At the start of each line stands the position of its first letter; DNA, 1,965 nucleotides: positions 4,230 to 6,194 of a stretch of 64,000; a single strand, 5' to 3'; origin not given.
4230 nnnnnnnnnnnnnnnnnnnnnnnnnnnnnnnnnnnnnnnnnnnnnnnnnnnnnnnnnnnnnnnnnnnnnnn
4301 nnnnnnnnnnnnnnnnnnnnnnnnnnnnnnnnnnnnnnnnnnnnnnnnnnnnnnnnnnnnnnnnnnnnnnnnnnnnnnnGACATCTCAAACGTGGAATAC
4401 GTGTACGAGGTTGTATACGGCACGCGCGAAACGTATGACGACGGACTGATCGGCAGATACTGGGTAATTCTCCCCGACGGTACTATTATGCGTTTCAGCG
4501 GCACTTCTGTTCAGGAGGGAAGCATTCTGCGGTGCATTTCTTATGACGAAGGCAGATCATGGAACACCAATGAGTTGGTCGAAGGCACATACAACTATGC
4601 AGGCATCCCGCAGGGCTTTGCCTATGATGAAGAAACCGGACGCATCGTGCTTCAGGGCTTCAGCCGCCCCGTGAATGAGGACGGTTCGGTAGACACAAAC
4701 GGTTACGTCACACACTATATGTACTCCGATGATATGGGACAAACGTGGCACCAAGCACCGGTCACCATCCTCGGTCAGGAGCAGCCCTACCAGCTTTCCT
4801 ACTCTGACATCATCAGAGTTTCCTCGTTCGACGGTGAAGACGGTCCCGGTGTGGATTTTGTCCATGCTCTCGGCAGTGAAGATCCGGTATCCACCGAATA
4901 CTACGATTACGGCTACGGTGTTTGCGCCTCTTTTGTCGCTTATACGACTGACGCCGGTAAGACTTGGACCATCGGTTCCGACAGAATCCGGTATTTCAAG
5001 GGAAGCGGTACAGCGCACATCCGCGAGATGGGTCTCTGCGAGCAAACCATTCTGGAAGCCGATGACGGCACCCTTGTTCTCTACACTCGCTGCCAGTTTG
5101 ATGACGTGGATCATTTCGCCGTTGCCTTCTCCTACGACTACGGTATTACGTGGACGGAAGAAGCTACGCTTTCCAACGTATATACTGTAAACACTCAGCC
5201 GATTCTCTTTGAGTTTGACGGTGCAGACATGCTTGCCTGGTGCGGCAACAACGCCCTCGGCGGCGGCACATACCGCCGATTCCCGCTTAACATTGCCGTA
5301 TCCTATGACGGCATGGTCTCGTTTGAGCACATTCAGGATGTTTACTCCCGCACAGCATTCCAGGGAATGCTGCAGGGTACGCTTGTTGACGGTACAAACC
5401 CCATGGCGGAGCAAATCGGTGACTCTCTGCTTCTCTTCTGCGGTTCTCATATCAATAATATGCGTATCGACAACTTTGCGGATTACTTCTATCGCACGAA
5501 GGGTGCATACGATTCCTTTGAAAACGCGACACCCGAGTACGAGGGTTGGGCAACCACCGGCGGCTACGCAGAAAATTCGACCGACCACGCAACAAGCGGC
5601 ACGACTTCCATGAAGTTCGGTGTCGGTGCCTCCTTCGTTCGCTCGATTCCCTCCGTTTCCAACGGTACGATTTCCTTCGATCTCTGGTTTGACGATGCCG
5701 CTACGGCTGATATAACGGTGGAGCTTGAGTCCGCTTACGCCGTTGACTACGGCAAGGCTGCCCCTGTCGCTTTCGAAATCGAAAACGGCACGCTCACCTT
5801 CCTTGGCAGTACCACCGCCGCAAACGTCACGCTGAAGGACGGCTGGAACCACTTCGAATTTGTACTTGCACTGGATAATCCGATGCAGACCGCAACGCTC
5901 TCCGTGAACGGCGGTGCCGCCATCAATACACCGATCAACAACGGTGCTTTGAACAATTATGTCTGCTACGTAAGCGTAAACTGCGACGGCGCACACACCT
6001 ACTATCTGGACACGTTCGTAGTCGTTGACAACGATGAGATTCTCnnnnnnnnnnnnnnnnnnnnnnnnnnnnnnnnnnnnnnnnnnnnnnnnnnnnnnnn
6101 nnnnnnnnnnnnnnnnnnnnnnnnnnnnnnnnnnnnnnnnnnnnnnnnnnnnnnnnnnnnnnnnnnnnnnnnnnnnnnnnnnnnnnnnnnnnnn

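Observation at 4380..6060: Sialidase-like four-Asp-box propeller flanked by DUF2341-like and LamG-like modules, with family-invariant Arg/Glu motifs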

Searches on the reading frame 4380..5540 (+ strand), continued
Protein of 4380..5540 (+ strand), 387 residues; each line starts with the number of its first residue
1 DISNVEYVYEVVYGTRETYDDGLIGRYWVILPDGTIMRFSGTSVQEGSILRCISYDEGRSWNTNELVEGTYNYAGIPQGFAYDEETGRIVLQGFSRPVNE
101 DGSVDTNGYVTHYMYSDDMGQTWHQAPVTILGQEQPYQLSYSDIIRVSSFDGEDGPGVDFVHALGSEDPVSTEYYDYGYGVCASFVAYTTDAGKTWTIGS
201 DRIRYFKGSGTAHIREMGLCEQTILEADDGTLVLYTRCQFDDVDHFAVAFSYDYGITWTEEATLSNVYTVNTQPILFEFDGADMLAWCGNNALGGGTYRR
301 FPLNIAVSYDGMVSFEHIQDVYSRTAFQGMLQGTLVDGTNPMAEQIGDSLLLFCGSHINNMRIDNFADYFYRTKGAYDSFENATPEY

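Call 29: search_solved_structures(query=A2, max_evalue=0.01, show_alignments=5)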
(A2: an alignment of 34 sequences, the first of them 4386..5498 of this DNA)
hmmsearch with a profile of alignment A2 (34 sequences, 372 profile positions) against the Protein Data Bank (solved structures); distinct sequences matched with E-value up to 0.01: 81 (the best 60 are shown).
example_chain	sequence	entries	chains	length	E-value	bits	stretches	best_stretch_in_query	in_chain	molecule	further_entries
2bf6_A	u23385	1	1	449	8.5e-19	71.2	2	74-272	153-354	EXO-ALPHA-SIALIDASE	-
2vk5_A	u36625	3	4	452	8.9e-19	71.2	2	75-272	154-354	EXO-ALPHA-SIALIDASE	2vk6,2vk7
5tsp_A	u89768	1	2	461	1.8e-18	70.2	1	88-272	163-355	Sialidase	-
8u2a_A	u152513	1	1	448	3.5e-18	69.2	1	88-271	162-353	Exo-alpha-sialidase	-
8u5o_A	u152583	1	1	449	3.5e-18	69.2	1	88-271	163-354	Exo-alpha-sialidase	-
8xve_R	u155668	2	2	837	1.9e-17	66.8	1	80-272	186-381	Exo-alpha-sialidase,Endothelin receptor type B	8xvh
8um0_A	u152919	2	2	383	2.5e-17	66.4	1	29-252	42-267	Sialidase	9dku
8ub5_A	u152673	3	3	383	2.7e-17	66.3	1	29-252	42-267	Sialidase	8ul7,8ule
8xql_R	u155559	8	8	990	3.1e-17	66.1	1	81-272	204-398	Exo-alpha-sialidase,Taste receptor type 2 member 14,LgBiT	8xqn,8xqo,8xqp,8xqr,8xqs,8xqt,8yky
4fj6_A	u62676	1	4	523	3.1e-16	62.8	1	30-255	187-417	glycoside hydrolase family 33, candidate sialidase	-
2w20_A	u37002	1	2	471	3.3e-16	62.7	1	106-253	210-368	SIALIDASE A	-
2ya4_A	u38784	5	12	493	3.5e-16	62.6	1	84-253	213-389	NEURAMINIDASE A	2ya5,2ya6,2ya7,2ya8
5kky_A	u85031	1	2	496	3.6e-16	62.6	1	84-253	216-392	Sialidase A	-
3h71_A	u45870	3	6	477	3.9e-16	62.5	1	102-255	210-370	Sialidase A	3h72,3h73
8url_A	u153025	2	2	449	4e-16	62.5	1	108-254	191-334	Exo-alpha-sialidase NanJ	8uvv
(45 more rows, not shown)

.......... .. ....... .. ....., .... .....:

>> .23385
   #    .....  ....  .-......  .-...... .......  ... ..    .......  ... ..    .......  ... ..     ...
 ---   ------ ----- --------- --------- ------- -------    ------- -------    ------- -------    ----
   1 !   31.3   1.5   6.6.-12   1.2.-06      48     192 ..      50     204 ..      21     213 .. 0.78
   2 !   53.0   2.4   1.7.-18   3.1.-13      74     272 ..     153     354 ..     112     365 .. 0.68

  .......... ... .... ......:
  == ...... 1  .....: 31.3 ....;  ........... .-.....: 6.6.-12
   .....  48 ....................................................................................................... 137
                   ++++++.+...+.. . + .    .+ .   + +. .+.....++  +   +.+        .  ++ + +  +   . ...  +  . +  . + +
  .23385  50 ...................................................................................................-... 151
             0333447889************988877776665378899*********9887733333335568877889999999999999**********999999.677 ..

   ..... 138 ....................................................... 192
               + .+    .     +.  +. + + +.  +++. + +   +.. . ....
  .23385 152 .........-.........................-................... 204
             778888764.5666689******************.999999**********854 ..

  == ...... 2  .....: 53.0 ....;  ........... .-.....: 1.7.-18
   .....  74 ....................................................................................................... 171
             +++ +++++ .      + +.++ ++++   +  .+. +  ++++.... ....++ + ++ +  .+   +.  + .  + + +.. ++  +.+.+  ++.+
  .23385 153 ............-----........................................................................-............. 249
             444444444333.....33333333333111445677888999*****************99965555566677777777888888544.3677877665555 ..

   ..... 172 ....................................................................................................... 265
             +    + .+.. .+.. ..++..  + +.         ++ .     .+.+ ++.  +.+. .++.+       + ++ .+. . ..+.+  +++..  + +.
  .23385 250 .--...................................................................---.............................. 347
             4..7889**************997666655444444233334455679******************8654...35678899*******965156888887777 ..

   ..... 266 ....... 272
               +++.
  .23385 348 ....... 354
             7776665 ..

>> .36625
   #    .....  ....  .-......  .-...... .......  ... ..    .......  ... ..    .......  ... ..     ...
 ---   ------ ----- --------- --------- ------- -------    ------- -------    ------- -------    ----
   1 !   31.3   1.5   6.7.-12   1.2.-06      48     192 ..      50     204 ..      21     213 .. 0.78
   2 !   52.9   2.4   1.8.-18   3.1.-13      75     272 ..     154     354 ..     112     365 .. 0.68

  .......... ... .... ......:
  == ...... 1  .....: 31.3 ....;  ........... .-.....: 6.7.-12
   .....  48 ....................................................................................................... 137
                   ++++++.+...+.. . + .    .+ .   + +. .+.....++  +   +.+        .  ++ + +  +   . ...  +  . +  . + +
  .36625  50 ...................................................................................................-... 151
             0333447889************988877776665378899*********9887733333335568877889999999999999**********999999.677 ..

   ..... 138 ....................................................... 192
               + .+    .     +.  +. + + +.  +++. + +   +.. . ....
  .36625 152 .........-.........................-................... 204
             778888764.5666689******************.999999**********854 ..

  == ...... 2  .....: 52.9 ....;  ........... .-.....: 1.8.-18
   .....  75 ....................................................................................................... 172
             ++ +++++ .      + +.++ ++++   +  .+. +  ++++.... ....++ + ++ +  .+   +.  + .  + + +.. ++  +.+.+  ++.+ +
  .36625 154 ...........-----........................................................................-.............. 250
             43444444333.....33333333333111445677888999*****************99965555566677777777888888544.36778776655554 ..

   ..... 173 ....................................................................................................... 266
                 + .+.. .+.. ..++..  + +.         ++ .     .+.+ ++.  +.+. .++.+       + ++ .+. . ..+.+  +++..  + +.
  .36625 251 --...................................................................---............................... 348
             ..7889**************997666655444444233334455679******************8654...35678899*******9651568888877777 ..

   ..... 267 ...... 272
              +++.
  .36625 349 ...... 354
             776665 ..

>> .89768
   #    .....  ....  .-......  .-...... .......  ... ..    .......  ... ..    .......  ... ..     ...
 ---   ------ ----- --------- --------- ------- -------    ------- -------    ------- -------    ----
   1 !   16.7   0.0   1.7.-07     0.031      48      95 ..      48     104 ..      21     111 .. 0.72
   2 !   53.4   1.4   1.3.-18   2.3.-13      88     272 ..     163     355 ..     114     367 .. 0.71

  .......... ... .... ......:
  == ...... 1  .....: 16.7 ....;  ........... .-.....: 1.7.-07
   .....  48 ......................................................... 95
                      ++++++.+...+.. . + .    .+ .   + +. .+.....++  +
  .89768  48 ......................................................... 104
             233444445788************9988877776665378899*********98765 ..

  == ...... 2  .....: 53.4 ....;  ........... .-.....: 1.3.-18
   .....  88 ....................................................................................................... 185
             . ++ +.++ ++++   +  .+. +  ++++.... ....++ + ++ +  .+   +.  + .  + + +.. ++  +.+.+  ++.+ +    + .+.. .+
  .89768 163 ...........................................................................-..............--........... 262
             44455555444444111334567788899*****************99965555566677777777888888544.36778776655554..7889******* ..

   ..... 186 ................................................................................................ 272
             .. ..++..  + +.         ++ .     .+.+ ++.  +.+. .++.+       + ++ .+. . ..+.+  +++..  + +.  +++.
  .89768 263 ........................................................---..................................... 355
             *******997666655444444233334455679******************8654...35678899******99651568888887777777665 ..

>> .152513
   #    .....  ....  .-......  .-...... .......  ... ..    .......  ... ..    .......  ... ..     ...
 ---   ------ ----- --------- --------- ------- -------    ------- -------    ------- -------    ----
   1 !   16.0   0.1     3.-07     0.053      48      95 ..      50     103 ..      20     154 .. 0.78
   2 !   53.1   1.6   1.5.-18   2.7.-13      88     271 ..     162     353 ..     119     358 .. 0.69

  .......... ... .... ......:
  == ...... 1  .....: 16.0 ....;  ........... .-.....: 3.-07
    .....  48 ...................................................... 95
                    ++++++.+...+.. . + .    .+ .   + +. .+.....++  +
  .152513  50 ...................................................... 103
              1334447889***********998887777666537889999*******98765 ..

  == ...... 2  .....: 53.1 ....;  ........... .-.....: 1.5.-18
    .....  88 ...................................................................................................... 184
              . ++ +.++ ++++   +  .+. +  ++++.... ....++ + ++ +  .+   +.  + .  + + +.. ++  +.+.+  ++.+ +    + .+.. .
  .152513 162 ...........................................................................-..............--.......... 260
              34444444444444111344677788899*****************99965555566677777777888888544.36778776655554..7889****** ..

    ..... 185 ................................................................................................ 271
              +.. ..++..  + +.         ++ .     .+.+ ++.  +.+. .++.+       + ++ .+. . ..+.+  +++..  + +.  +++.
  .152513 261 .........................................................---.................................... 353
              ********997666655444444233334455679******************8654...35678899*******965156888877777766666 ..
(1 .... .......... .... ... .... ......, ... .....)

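Call 35: predict_structure(alignment_id=A2)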
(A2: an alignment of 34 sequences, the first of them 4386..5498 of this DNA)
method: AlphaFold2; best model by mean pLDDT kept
length: 371 residues; sequences in the alignment: 34
mean_pLDDT: 87.4   pTM: 0.88
mean pLDDT of the five models: 87.4, 86.8, 86.5, 86.3, 85.7
residues with pLDDT >= 90: 203; 70-90: 137; 50-70: 22; < 50: 9
segments of 3 or more residues with pLDDT < 50: 1-6, 292-294
pLDDT, mean of each block of 10 residues (from residue 1): 48 83 79 89 84 88 90 90 92 88 87 93 93 85 95 96 94 91 97 96 86 82 97 91 94 97 85 95 84 61 94 91 77 80 91 79 92 81
secondary structure, 60 per line:
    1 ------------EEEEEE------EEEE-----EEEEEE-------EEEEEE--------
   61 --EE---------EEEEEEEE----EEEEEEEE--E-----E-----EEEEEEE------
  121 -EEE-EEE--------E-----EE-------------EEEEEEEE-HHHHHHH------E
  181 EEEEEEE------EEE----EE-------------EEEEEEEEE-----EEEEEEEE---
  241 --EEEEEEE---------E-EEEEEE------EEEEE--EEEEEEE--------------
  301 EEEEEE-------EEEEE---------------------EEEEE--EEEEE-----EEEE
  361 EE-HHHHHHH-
elements in order: E13-18 E25-28 E34-39 E47-52 E74-81 E86-93 E108-114 E122-124 E126-128 E158-165 H167-173 E180-187 E194-196 E216-224 E230-237 E243-249 E261-266 E273-277 E280-286 E301-306 E314-318 E340-344 E347-351 E357-362 H364-370

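Call 66: find_encoding_contigs(protein=P0001, flank=2000, max_places=4)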
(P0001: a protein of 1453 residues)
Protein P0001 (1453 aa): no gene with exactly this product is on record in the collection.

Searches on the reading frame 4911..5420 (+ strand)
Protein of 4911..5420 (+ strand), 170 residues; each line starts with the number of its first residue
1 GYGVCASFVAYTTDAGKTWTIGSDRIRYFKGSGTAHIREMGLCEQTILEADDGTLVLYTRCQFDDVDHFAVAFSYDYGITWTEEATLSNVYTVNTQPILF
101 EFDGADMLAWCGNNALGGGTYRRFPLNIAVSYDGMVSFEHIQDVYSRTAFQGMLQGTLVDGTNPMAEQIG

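Call 78: search_solved_structures(query=A5, max_evalue=0.01, show_alignments=5)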
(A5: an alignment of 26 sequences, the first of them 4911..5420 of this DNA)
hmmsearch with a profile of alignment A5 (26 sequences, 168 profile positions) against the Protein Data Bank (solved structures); distinct sequences matched with E-value up to 0.01: 70 (the best 60 are shown).
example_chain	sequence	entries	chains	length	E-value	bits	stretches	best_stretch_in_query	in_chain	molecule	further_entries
8url_A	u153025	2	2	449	2.5e-12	49.8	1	6-83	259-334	Exo-alpha-sialidase NanJ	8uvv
9c20_A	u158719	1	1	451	2.5e-12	49.8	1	6-83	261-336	exo-alpha-sialidase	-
8u2a_A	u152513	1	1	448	2.9e-12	49.6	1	5-101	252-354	Exo-alpha-sialidase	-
8u5o_A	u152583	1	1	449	2.9e-12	49.6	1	5-101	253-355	Exo-alpha-sialidase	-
5tsp_A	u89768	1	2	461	3.4e-12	49.4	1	5-101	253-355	Sialidase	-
2bf6_A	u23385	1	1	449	3.5e-12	49.3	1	5-101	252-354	EXO-ALPHA-SIALIDASE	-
2vk5_A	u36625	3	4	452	3.6e-12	49.3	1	5-101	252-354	EXO-ALPHA-SIALIDASE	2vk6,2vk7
1kit_A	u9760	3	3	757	8.8e-12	48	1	6-91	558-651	SIALIDASE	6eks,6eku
1w0o_A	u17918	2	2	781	1.1e-11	47.7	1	6-91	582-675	SIALIDASE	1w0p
8axs_B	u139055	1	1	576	4e-11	45.9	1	10-140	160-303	Exo-alpha-sialidase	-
8axi_A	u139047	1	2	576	4e-11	45.9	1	10-140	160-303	Sialidase domain-containing protein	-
8axs_A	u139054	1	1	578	4e-11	45.9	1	10-140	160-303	Exo-alpha-sialidase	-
9eob_A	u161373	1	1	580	4.1e-11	45.8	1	10-140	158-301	exo-alpha-sialidase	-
8axt_A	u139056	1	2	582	4.1e-11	45.8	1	10-140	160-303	Sialidase domain-containing protein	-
8hls_A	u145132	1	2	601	4.7e-11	45.6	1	10-140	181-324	Sialidase domain-containing protein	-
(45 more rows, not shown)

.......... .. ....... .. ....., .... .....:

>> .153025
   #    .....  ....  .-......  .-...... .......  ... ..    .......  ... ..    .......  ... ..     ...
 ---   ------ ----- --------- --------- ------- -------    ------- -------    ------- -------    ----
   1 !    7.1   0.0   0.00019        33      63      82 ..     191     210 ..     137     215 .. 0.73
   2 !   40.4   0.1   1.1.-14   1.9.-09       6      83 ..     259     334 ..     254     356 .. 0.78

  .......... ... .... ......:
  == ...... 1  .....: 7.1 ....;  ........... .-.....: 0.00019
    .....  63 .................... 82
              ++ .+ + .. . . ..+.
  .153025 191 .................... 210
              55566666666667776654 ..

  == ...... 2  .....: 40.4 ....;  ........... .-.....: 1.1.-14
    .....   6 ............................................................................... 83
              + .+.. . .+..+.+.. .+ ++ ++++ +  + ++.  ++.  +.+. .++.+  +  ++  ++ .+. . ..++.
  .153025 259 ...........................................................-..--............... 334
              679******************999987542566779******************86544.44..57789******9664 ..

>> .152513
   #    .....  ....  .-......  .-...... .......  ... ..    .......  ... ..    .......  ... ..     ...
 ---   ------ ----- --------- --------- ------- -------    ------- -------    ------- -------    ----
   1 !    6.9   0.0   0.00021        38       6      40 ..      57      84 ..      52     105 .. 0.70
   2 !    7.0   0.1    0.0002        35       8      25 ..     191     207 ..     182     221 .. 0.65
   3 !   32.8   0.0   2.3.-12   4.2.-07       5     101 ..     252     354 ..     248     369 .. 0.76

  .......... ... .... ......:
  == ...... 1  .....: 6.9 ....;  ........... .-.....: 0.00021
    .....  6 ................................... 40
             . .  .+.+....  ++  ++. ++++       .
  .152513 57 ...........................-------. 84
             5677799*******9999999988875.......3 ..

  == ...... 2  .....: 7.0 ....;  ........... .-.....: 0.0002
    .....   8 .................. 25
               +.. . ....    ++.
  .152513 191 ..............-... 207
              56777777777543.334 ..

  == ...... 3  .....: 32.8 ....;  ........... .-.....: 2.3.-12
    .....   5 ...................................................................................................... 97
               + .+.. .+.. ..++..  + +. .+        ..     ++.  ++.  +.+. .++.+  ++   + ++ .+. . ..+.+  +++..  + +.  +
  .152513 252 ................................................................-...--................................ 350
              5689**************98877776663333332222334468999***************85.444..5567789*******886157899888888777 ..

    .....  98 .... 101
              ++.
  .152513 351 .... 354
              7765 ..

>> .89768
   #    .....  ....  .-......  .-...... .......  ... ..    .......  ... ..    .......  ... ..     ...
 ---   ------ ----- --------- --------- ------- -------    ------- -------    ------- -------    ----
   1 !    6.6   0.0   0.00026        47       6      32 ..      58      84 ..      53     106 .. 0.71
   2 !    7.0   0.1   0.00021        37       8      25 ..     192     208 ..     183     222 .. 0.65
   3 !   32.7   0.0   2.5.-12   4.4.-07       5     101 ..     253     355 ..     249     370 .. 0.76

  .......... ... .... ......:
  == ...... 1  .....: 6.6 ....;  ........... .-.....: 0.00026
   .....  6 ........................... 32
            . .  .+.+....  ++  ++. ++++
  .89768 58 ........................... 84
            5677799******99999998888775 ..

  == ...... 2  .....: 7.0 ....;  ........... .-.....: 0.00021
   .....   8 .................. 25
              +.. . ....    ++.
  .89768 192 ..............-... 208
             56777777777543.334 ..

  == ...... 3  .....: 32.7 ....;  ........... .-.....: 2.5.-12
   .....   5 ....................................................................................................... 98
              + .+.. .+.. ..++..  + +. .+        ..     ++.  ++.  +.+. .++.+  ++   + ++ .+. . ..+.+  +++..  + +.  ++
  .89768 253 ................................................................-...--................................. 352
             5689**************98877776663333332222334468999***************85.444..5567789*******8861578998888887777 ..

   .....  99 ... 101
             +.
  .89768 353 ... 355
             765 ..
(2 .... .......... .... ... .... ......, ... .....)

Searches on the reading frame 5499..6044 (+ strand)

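Call 44: search_protein_families(library=pfam, proteins=[window:5499-6044:+], max_evalue=1)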
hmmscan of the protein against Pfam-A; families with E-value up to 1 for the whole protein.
window:5499-6044:+ (182 aa): 1 family
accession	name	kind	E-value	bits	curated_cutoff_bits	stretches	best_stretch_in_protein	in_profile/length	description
PF19717.4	DUF6212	-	0.27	10.5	26.4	0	109-137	161-189/395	Family of unknown function (DUF6212)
